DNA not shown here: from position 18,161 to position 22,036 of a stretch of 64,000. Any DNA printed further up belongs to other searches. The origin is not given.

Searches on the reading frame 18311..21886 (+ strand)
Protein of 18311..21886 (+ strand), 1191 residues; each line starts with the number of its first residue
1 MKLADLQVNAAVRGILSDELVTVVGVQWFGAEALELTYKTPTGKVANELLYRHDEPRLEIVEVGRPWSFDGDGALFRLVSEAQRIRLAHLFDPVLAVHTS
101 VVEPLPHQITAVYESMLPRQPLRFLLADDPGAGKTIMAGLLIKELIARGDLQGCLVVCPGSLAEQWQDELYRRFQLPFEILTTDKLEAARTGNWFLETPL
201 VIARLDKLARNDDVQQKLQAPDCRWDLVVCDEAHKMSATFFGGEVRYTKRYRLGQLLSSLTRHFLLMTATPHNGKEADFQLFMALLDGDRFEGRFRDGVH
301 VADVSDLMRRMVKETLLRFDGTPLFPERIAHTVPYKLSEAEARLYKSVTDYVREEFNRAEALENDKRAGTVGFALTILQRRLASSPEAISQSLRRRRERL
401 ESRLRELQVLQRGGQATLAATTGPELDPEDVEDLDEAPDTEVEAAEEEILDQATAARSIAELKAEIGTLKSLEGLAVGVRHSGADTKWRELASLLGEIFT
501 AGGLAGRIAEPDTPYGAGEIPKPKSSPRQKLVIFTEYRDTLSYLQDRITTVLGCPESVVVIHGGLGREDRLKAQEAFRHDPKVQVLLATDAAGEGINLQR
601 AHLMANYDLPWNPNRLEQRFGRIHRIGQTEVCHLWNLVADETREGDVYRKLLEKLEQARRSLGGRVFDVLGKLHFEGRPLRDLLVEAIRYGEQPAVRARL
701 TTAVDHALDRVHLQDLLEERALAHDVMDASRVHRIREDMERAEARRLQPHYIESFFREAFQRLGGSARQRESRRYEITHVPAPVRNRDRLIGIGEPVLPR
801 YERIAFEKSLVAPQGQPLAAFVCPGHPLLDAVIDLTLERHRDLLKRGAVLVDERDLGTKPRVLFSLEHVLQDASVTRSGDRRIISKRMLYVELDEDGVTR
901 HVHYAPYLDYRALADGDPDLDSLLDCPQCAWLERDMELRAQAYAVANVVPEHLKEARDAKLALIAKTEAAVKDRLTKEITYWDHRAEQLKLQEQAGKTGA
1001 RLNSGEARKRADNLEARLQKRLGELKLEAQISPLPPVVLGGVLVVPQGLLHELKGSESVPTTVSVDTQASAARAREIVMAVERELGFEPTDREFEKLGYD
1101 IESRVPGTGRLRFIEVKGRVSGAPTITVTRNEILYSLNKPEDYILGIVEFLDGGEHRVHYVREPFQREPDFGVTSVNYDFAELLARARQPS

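Call 30: search_protein_families(library=pfam, proteins=[window:18311-21886:+], max_evalue=0.01)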
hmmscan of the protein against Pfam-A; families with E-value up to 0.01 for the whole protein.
window:18311-21886:+ (1191 aa): 5 families
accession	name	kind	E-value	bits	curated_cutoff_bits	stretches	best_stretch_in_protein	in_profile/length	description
PF00271.37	Helicase_C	-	1.3e-22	80.5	23.5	1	525-627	12-110/110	Helicase conserved C-terminal domain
PF13020.12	NOV_C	-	5.9e-18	65.2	22.1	1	1073-1160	4-90/91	Protein NO VEIN, C-terminal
PF00176.29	SNF2-rel_dom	-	3.3e-16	59.7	24.9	1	124-359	20-261/290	SNF2-related domain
PF04851.21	ResIII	-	6.7e-13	49.3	22.5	1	103-272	3-163/164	Type III restriction enzyme, res subunit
PF00270.35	DEAD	-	2.8e-08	34.1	26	1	124-272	17-161/167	DEAD/DEAH box helicase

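Call 74: search_protein_families(library=padloc, proteins=[window:18311-21886:+], max_evalue=0.001)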
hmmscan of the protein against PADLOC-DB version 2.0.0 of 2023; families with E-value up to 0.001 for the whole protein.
window:18311-21886:+ (1191 aa): 54 families (the best 25 are shown)
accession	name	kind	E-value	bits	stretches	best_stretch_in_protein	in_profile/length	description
PDLC00659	HmaA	-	0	1688.4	1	1-1190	2-1172/1176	SNF2 helicase / DEAD-box helicase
PDLC02620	DrmD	-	2.3e-114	381.4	1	96-739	92-691/1060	DrmD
PDLC02621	DrmD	-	1.7e-93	312.6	1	123-1018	140-1006/1040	DrmD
PDLC02504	BrxHI|BrxHII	-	1.9e-93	312.1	2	526-785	482-735/971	BrxHII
PDLC02500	BrxHI|BrxHII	-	6.9e-92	307.5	1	92-760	79-693/933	BrxHI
PDLC02572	DrmA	-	1.5e-65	219.8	2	123-454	137-468/1043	DrmA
PDLC02632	DrmD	-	4.3e-60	201.9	2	124-405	143-430/662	DrmD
PDLC02633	DrmD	-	1.1e-57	193.6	1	117-629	140-631/839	DrmD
PDLC02623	DrmD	-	1.2e-56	190.1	3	526-764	527-753/1040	DrmD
PDLC02619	DrmD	-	3.1e-46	155.9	2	93-466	22-387/872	DrmD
PDLC02634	DrmD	-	6.1e-45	151.3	2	103-460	91-437/900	DrmD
PDLC02624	DrmD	-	6.5e-43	145.2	2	141-403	1-269/652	DrmD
PDLC02853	DpdE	-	5.6e-36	121.9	2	79-459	73-463/985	DpdE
PDLC02840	DpdE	-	9.9e-36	121.4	2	96-291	152-322/1091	DpdE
PDLC02843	DpdE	-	9.1e-34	114.5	2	95-292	150-318/1091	DpdE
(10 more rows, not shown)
